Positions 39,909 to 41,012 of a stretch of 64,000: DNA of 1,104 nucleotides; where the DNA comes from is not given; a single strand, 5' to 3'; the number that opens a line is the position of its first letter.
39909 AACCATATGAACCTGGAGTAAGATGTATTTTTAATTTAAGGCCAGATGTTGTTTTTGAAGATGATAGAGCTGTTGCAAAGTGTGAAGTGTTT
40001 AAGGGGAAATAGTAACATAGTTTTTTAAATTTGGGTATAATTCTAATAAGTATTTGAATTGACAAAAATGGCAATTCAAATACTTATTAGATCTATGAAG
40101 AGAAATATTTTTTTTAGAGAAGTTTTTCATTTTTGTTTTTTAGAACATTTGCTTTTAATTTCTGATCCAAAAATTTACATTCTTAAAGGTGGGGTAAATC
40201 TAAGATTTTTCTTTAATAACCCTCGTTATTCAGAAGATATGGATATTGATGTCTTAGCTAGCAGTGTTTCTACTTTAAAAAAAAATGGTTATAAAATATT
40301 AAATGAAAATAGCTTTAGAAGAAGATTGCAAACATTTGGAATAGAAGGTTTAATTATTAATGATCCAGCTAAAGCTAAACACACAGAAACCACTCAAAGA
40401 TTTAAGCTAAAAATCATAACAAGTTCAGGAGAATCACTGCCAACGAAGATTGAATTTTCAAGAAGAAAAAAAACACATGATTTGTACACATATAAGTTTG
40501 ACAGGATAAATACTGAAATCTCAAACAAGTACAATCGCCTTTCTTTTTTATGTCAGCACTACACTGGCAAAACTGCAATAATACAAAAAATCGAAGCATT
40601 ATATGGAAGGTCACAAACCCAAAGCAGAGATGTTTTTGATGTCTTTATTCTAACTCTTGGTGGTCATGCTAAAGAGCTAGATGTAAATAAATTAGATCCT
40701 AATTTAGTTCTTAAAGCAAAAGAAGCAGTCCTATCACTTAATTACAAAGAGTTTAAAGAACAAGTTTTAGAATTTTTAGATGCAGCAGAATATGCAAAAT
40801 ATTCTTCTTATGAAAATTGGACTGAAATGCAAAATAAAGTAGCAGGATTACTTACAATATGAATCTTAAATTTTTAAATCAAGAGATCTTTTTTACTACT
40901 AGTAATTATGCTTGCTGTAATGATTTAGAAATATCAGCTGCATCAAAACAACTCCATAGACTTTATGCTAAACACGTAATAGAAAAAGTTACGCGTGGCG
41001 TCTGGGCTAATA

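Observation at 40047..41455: AbiE-like abortive-infection/TA module in toxin-first order with an operator-like inverted repeat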

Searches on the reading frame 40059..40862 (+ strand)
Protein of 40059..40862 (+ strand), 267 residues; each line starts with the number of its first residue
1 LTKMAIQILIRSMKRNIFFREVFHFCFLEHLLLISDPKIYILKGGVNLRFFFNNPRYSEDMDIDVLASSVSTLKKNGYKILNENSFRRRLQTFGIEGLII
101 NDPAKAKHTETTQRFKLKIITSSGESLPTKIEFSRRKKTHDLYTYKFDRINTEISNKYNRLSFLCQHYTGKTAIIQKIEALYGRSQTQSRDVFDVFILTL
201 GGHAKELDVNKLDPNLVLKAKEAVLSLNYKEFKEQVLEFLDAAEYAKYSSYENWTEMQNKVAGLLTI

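Call 3: search_protein_families(library=pfam, proteins=[window:40059-40862:+], max_evalue=0.1)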
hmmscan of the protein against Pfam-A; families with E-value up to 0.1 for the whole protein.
window:40059-40862:+ (267 aa): 1 family
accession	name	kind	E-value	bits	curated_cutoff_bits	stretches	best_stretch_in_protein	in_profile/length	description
PF08843.17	AbiEii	-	2.1e-14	54.5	22.5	1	28-248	3-219/238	Nucleotidyl transferase AbiEii toxin, Type IV TA system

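Call 4: search_protein_families(library=padloc, proteins=[window:40059-40862:+], max_evalue=0.1)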
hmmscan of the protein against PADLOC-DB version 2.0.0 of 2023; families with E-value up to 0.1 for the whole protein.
window:40059-40862:+ (267 aa): 16 families
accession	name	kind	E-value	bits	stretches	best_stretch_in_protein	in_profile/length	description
PDLC02304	AbiEii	-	8.4e-12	43.6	1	37-232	40-218/260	AbiEii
PDLC02328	AbiEii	-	1.3e-11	42.8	1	36-199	11-142/203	AbiEii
PDLC02307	AbiEii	-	4e-11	41.1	1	35-199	19-145/219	AbiEii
PDLC02293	AbiEii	-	4.7e-08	30.9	1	42-245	44-235/270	AbiEii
PDLC02296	AbiEii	-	8.4e-08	29.7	1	15-256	21-264/282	AbiEii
PDLC02294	AbiEii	-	5e-07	27.8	1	43-212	48-196/260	AbiEii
PDLC02330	AbiEii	-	4.1e-06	24.7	1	21-262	8-216/219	AbiEii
PDLC02323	AbiEii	-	8.5e-06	23.5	1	40-236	40-215/248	AbiEii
PDLC02324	AbiEii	-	1.5e-05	22.8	1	39-68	26-55/231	AbiEii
PDLC02313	AbiEii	-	1.8e-05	22.4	1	18-198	22-188/254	AbiEii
PDLC02305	AbiEii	-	3e-05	21.4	1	40-212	45-201/306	AbiEii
PDLC02291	AbiEii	-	8.1e-05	20.1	1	15-67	34-81/310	AbiEii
PDLC02306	AbiEii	-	0.0001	20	1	39-247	40-253/280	AbiEii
PDLC02321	AbiEii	-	0.00016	19.5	1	153-238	171-250/296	AbiEii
PDLC02320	AbiEii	-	0.00054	18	1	156-235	19-99/147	AbiEii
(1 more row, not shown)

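Call 5: search_protein_families(library=ncbifam, proteins=[window:40059-40862:+], max_evalue=0.1)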
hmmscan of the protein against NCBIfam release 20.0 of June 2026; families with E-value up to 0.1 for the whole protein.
window:40059-40862:+ (267 aa): 0 families

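Call 12: find_homologous_proteins(query=window:40059-40862:+)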
Query window:40059-40862:+ (267 aa): 2210 proteins with E <= 0.001 among 3090 candidates; the best 120 are listed.
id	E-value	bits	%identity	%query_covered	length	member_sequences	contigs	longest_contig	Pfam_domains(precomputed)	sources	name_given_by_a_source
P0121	1.0e-169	580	100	99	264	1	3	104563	PF08843.18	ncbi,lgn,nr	ncbi:MAG: nucleotidyl transferase AbiEii/AbiGii toxin family protein [Candidatus Melainabacteria bac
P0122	1.4e-135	468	82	96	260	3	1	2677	PF08843.18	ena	-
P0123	3.2e-133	461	78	99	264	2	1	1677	PF08843.18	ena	-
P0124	1.1e-130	452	80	96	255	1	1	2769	PF08843.18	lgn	-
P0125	2.9e-130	451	78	96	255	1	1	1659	PF08843.18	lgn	-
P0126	2.6e-126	438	75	96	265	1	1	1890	PF08843.18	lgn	-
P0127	1.3e-125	436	76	96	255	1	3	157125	PF08843.18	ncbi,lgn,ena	-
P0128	1.2e-121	423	74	96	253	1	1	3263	PF08843.18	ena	-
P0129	1.3e-121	423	73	96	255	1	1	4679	PF08843.18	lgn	-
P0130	2.9e-120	418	73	96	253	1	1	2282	PF08843.18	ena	-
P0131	9.0e-120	417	74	96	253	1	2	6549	PF08843.18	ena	-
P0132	2.1e-119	415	73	96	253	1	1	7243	PF08843.18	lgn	-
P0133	2.1e-119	415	72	96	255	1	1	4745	PF08843.18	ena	-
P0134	9.3e-119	413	73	96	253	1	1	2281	PF08843.18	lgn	-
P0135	3.7e-118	411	73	96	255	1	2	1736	PF08843.18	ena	-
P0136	1.5e-117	409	73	96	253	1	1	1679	PF08843.18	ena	-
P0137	6.1e-117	407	71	96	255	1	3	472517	PF08843.18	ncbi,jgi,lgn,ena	-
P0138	1.7e-116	406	71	96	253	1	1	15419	PF08843.18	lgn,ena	-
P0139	2.9e-114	399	69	96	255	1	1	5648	PF08843.18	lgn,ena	-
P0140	5.1e-114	398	71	96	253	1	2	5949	PF08843.18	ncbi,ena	-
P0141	1.6e-113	396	71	96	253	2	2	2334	PF08843.18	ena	-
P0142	1.6e-113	396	72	96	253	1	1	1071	PF08843.18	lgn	-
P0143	1.3e-111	390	78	85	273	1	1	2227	PF08843.18,PF01207.24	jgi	-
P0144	1.3e-97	344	60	95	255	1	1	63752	PF08843.18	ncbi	-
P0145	6.3e-96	339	62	93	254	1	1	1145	PF08843.18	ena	-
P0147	6.6e-95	335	59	95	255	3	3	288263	PF08843.18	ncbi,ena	-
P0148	1.6e-94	334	58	95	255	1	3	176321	PF08843.18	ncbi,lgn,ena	-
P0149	6.7e-94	332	59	95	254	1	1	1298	PF08843.18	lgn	-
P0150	4.3e-93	329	58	95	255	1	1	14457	PF08843.18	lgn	-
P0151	1.1e-92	328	59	92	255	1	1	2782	PF08843.18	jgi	-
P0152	2.6e-92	327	57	96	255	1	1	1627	PF08843.18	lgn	-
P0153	1.3e-91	324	57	95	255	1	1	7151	PF08843.18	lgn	-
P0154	1.6e-91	324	57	96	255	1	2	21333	PF08843.18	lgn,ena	-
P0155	2.1e-89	317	57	95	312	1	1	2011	PF08843.18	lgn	-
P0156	6.3e-89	316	56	95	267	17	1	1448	PF08843.18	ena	-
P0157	2.4e-87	311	56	95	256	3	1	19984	PF08843.18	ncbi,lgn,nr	ncbi:MAG: hypothetical protein BMS9Abin36_1732 [Gammaproteobacteria bacterium]|nr:MAG: hypothetical 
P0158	1.5e-86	308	56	95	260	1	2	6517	PF08843.18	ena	-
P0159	2.0e-86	308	56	95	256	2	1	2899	PF08843.18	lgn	-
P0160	5.2e-85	303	56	96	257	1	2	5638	PF08843.18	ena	-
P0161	5.7e-85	303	57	93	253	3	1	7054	PF08843.18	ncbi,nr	ncbi:MAG TPA: hypothetical protein ENI80_04070 [Acidiferrobacteraceae bacterium]|nr:hypothetical pro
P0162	8.7e-85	302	54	95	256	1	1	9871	PF08843.18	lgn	-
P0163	1.5e-84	301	57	95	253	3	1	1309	PF08843.18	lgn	-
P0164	2.2e-84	301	56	95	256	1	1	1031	PF08843.18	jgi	jgi:predicted nucleotidyltransferase component of viral defense system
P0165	2.3e-84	301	55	95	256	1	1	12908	PF08843.18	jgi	-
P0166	2.7e-84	301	55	95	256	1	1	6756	PF08843.18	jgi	-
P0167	5.6e-84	300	56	95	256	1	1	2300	PF08843.18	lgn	-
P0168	8.0e-84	299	56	95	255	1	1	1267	PF08843.18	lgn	-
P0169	1.5e-83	298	55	95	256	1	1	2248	PF08843.18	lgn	-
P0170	8.1e-83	296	55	95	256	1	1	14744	PF08843.18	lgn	-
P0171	1.3e-82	295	55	93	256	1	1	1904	PF08843.18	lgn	-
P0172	4.3e-82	293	55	95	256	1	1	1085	PF08843.18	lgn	-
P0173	4.9e-82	293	57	93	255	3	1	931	PF08843.18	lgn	-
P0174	5.9e-82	293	53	93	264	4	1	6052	PF08843.18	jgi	-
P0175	6.9e-82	293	56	93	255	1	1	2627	PF08843.18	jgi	-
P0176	9.1e-82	292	55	91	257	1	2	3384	PF08843.18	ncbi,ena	-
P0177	1.4e-81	292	56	93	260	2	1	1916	PF08843.18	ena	-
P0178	1.9e-81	291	55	93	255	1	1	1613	PF08843.18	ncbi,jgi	-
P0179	1.9e-81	291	56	92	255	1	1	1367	PF08843.18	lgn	-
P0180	2.2e-81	291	58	84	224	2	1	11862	PF08843.18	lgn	-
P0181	2.3e-81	291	55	93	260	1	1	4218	PF08843.18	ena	-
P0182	2.6e-81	291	54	91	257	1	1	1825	PF08843.18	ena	-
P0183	2.8e-81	291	54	92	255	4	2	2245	PF08843.18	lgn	-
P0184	3.0e-81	291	55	93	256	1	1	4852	PF08843.18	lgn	-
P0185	3.5e-81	290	56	93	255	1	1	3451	PF08843.18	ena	-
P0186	3.7e-81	290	55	93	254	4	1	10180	PF08843.18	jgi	-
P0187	4.4e-81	290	55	93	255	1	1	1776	PF08843.18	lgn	-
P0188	5.4e-81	290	56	93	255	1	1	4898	PF08843.18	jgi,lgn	jgi:predicted nucleotidyltransferase component of viral defense system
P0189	5.8e-81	290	54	93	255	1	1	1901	PF08843.18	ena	-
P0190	5.8e-81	290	53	93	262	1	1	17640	PF08843.18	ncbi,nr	ncbi:MAG TPA: nucleotidyl transferase AbiEii/AbiGii toxin family protein [Woeseiaceae bacterium]|nr:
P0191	5.8e-81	290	54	95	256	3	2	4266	PF08843.18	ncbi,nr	ncbi:MAG TPA: hypothetical protein ENI65_09100 [Gammaproteobacteria bacterium]|nr:hypothetical prote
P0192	7.3e-81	289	54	91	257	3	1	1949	PF08843.18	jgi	jgi:hypothetical protein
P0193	7.5e-81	289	56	93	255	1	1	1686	PF08843.18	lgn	-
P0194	8.2e-81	289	55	94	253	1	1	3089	PF08843.18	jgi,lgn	-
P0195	8.7e-81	289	55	91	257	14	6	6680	PF08843.18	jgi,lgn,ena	-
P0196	8.7e-81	289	55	91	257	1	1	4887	PF08843.18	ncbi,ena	-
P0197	9.1e-81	289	55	95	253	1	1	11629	PF08843.18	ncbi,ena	-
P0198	1.0e-80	289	52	95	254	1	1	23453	PF08843.18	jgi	jgi:hypothetical protein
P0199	1.0e-80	289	55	93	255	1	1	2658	PF08843.18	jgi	-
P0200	1.3e-80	288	56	93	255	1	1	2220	PF08843.18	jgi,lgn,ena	-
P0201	1.8e-80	288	55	93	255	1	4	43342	PF08843.18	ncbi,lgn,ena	-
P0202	2.5e-80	288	55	93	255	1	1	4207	PF08843.18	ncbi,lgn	-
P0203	2.7e-80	287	55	93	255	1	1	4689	PF08843.18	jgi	-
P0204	2.9e-80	287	56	91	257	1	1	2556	PF08843.18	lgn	-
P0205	2.9e-80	287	53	94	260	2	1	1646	PF08843.18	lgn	-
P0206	3.1e-80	287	53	95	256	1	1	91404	PF08843.18,PF24344.2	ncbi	-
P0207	3.2e-80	287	55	93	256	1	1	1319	PF08843.18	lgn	-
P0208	3.4e-80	287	51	96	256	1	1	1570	PF08843.18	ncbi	ncbi:MAG TPA: nucleotidyl transferase AbiEii/AbiGii toxin family protein [Gammaproteobacteria bacter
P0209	4.3e-80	287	55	94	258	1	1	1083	PF08843.18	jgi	jgi:predicted nucleotidyltransferase component of viral defense system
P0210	4.6e-80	287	56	93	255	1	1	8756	PF08843.18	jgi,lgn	-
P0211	4.7e-80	287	54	91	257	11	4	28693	PF08843.18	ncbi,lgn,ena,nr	ncbi:MAG: nucleotidyl transferase AbiEii/AbiGii toxin family protein [Gammaproteobacteria bacterium]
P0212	5.0e-80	287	52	87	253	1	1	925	PF08843.18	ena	-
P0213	5.4e-80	286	56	88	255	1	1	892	PF08843.18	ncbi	-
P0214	5.9e-80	286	54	93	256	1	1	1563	PF08843.18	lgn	-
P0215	8.0e-80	286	55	93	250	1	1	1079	PF08843.18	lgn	-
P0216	8.1e-80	286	53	95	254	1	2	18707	PF08843.18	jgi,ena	jgi:hypothetical protein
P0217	8.4e-80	286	53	92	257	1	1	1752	PF08843.18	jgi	jgi:hypothetical protein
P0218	1.0e-79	286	54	92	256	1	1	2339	PF08843.18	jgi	jgi:predicted nucleotidyltransferase component of viral defense system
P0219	1.1e-79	285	54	95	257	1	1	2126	PF08843.18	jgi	-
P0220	1.2e-79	285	54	92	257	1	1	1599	PF08843.18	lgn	-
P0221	1.3e-79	285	54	92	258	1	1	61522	PF08843.18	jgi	jgi:predicted nucleotidyltransferase component of viral defense system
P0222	1.5e-79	285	55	92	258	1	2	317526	PF08843.18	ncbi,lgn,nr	ncbi:MAG: nucleotidyl transferase AbiEii/AbiGii toxin family protein [Deltaproteobacteria bacterium]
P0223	1.5e-79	285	54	93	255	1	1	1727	PF08843.18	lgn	-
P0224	1.6e-79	285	54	95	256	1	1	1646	PF08843.18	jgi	-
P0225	1.7e-79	285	52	95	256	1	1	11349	PF08843.18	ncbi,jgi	-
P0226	1.7e-79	285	55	94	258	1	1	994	PF08843.18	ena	-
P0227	1.8e-79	285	51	92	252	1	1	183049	PF08843.18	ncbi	-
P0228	1.9e-79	285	54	93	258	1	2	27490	PF08843.18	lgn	-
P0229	1.9e-79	285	54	93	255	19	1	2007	PF08843.18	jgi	-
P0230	2.5e-79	284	56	92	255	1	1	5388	PF08843.18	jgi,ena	-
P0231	2.6e-79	284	53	93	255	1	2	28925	PF08843.18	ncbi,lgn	-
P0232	2.6e-79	284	53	93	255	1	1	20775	PF08843.18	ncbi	-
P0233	4.7e-79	283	53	91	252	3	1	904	PF08843.18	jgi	jgi:predicted nucleotidyltransferase component of viral defense system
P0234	4.8e-79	283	52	92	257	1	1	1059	PF08843.18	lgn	-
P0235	5.5e-79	283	54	89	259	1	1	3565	PF08843.18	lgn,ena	-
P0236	6.8e-79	283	55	91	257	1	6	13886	PF08843.18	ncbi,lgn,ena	-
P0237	8.0e-79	283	53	95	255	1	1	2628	PF08843.18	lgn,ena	-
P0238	9.1e-79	282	52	93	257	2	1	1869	PF08843.18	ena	-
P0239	1.1e-78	282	54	93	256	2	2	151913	PF08843.18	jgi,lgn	-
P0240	1.2e-78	282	54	99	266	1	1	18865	PF08843.18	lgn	-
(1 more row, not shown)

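Call 13: find_encoding_contigs(protein=P0127, flank=6000, max_places=3)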
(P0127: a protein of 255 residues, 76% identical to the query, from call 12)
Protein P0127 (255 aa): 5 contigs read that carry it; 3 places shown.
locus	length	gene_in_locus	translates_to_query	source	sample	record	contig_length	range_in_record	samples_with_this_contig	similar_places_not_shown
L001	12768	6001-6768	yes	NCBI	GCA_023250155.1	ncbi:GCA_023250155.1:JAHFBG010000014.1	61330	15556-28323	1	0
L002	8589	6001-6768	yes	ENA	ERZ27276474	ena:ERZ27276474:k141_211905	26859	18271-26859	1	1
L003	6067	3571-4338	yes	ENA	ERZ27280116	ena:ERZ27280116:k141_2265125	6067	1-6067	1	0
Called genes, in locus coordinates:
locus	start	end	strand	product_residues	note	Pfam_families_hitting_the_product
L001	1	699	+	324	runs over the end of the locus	PF02086:MethyltransfD12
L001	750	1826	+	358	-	-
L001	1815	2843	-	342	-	PF00962:A_deaminase, PF19326:AMP_deaminase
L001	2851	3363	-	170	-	PF00383:dCMP_cyt_deam_1, PF14437:MafB19-deam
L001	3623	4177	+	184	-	-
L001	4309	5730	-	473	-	-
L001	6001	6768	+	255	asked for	PF08843:AbiEii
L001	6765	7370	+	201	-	-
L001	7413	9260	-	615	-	-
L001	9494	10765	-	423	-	-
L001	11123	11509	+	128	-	-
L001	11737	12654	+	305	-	PF00005:ABC_tran, PF13304:AAA_21 (faint)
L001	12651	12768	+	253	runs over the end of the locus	PF01061:ABC2_membrane, PF12698:ABC2_membrane_3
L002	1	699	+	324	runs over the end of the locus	PF02086:MethyltransfD12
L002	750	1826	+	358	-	-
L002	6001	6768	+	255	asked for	PF08843:AbiEii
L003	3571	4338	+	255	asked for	PF08843:AbiEii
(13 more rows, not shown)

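Call 14: find_encoding_contigs(protein=P0137, flank=6000, max_places=3)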
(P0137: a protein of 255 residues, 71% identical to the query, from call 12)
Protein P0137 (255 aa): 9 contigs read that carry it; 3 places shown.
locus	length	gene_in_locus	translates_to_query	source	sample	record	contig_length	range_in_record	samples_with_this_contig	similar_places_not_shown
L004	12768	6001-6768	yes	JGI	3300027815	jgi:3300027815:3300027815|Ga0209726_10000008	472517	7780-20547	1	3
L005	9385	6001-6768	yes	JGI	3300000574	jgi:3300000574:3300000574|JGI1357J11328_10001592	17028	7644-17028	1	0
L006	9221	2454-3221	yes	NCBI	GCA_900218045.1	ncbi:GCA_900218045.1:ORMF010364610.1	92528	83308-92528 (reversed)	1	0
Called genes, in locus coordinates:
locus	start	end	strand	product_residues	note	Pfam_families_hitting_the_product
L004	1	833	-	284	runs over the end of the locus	PF01209:Ubie_methyltran, PF13489:Methyltransf_23, PF13847:Methyltransf_31, PF08241:Methyltransf_11, PF08242:Methyltransf_12, PF13649:Methyltransf_25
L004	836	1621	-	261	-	PF05721:PhyH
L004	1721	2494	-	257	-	PF13489:Methyltransf_23, PF13847:Methyltransf_31, PF08241:Methyltransf_11, PF08242:Methyltransf_12, PF13649:Methyltransf_25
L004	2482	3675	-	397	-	PF01041:DegT_DnrJ_EryC1, PF00155:Aminotran_1_2, PF01276:OKR_DC_1 (faint), PF00266:Aminotran_5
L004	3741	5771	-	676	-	-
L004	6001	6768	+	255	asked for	PF08843:AbiEii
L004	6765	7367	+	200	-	-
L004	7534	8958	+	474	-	PF02310:B12-binding (faint), PF04055:Radical_SAM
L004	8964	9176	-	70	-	-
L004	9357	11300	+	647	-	PF13522:GATase_6, PF13537:GATase_7, PF00733:Asn_synthase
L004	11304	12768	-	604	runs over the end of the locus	-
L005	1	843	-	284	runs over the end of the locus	PF01209:Ubie_methyltran (weak), PF13489:Methyltransf_23, PF13847:Methyltransf_31, PF08241:Methyltransf_11, PF08242:Methyltransf_12, PF13649:Methyltransf_25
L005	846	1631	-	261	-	PF05721:PhyH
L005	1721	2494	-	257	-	PF13489:Methyltransf_23, PF13847:Methyltransf_31, PF08241:Methyltransf_11, PF08242:Methyltransf_12, PF13649:Methyltransf_25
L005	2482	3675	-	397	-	PF01041:DegT_DnrJ_EryC1, PF00155:Aminotran_1_2, PF01276:OKR_DC_1 (faint), PF00266:Aminotran_5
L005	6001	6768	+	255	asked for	PF08843:AbiEii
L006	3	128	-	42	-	?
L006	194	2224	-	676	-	-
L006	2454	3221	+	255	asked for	PF08843:AbiEii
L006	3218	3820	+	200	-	-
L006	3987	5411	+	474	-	PF02310:B12-binding (faint), PF04055:Radical_SAM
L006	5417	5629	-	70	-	-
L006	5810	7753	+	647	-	PF13522:GATase_6, PF13537:GATase_7, PF00733:Asn_synthase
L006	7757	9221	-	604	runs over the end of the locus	-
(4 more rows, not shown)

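Call 21: search_solved_structures(query=window:40095-40862:+, max_evalue=1, show_alignments=2)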
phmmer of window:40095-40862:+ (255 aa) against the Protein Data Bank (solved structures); distinct sequences matched with E-value up to 1: 1.
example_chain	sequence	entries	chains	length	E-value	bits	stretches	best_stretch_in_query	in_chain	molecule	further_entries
6m36_B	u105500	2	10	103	0.86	12.3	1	27-86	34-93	Anti-sigma-B factor antagonist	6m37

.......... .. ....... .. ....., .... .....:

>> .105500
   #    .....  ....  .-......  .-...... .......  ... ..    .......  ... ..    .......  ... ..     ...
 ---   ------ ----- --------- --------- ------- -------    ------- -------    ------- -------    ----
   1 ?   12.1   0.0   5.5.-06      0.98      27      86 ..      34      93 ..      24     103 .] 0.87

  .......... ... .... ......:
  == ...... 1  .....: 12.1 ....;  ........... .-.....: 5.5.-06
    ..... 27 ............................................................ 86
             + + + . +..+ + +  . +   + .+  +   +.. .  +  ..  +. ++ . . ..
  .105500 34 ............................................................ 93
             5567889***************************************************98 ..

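Call 35: search_solved_structures(query=A2, max_evalue=1, show_alignments=2)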
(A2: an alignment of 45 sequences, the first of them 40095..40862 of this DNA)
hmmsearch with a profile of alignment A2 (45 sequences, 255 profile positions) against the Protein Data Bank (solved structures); distinct sequences matched with E-value up to 1: 4.
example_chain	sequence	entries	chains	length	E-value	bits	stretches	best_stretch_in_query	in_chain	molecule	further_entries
4o8s_A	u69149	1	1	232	0.0019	20.8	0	85-138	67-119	Putative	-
4ok0_A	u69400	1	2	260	0.0023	20.5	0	85-138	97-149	Putative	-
4z6y_C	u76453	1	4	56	0.57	12.7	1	165-211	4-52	Hamartin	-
5ejc_C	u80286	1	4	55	0.69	12.4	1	165-210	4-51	Hamartin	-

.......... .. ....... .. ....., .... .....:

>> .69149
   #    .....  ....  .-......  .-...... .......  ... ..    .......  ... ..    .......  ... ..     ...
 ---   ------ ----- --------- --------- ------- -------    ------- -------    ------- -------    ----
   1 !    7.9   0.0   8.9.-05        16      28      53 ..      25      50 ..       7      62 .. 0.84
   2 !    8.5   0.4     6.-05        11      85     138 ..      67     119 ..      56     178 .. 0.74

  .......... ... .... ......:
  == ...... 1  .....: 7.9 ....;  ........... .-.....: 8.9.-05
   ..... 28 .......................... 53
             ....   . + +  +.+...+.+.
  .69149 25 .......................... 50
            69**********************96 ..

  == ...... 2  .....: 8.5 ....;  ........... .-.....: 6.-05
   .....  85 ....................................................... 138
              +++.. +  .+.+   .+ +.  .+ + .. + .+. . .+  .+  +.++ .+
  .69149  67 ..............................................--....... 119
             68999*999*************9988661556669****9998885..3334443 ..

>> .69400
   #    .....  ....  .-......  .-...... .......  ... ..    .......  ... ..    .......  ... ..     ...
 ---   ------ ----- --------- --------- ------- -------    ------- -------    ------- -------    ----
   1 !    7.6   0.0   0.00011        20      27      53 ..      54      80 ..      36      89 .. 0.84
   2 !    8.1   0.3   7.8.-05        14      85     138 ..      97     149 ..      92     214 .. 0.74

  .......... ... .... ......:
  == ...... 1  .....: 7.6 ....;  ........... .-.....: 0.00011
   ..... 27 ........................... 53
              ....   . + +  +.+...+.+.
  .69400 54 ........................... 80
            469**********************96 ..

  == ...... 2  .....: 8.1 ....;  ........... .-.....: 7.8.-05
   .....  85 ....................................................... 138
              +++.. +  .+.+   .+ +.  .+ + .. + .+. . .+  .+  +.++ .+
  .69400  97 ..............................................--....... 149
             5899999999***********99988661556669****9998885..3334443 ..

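Call 36: find_related_loci(query=A2, collection=genome_contigs, flank=3000)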
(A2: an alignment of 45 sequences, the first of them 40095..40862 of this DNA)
Query A2 (255 aa) in genome_contigs; peptide patterns used: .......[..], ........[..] (x = any residue, [..] = any of these).
497 stretches matched a pattern; 471 encode a relative of the query (tblastn E <= 1e-3); the best 80 are kept; 80 distinct loci.
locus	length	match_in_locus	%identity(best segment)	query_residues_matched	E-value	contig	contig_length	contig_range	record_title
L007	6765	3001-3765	76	1-255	9e-134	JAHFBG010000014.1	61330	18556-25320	MAG: Candidatus Melainabacteria bacterium isolate nzgw193 NODE_230_length_61331_cov_16.908381, whole genome shotgun sequ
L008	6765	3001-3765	71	1-255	1e-125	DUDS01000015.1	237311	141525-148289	MAG TPA_asm: Candidatus Melainabacteria bacterium SSGW_16 3300000574.qc.1_(paired)_contig_272, whole genome shotgun sequ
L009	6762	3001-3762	59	1-254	3e-103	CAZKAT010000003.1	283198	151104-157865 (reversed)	MAG TPA_asm: uncultured Gammaproteobacteria bacterium isolate SRP150892_co1_169 genome assembly, contig: NODE_13_length_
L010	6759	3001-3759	58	1-253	4e-102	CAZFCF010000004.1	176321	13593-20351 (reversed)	MAG TPA_asm: uncultured Gammaproteobacteria bacterium isolate SRP150892_co2_242 genome assembly, contig: NODE_58_length_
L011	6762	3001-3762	58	1-254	1e-100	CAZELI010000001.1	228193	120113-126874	MAG TPA_asm: uncultured Gammaproteobacteria bacterium isolate SRP150892_co2_243 genome assembly, contig: NODE_33_length_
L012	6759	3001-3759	56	1-254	4e-94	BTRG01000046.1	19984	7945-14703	MAG: Gammaproteobacteria bacterium BMS9Abin36 DNA, NODE_758_length_19984, whole genome shotgun sequence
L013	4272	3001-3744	57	1-249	4e-92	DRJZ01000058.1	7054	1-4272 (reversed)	MAG TPA_asm: Acidiferrobacteraceae bacterium isolate HyVt-429 HyVt-429_k95_160907, whole genome shotgun sequence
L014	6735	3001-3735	55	7-253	3e-91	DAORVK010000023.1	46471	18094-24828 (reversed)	MAG TPA_asm: Steroidobacteraceae bacterium isolate AMR_MDS_5241 NODE_215_length_46471_cov_13.348910, whole genome shotgu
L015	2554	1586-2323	57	7-253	9e-93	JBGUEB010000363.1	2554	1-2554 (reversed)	MAG: Gammaproteobacteria bacterium isolate 11D-11 NODE_363_length_2554_cov_2.810254, whole genome shotgun sequence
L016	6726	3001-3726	55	8-249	3e-90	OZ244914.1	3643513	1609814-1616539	MAG: Candidatus Poriferihabitaceae bacterium isolate 8e9395de-477f-4dba-9d53-b46ec0a52cc6 genome assembly, chromosome: 1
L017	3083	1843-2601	54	1-254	6e-91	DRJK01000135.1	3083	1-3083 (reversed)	MAG TPA_asm: Gammaproteobacteria bacterium isolate HyVt-415 HyVt-415_k95_58867, whole genome shotgun sequence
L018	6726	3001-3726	54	8-249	8e-89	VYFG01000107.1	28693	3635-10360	MAG: Gammaproteobacteria bacterium isolate SB0677_bin_2 NODE_578_length_28693_cov_23.170822, whole genome shotgun sequen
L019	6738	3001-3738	55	7-253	6e-89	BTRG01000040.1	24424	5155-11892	MAG: Gammaproteobacteria bacterium BMS9Abin36 DNA, NODE_499_length_24424, whole genome shotgun sequence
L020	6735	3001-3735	55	8-253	1e-87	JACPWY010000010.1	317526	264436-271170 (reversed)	MAG: Deltaproteobacteria bacterium isolate NC_groundwater_823_Pr1_B-0.1um_55_34 Montesol18_Bp1_scaffold_95355, whole gen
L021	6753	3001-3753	55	1-253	9e-88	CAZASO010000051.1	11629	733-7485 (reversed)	MAG TPA_asm: uncultured Gammaproteobacteria bacterium isolate SRP150892_co2_4 genome assembly, contig: NODE_8319_length_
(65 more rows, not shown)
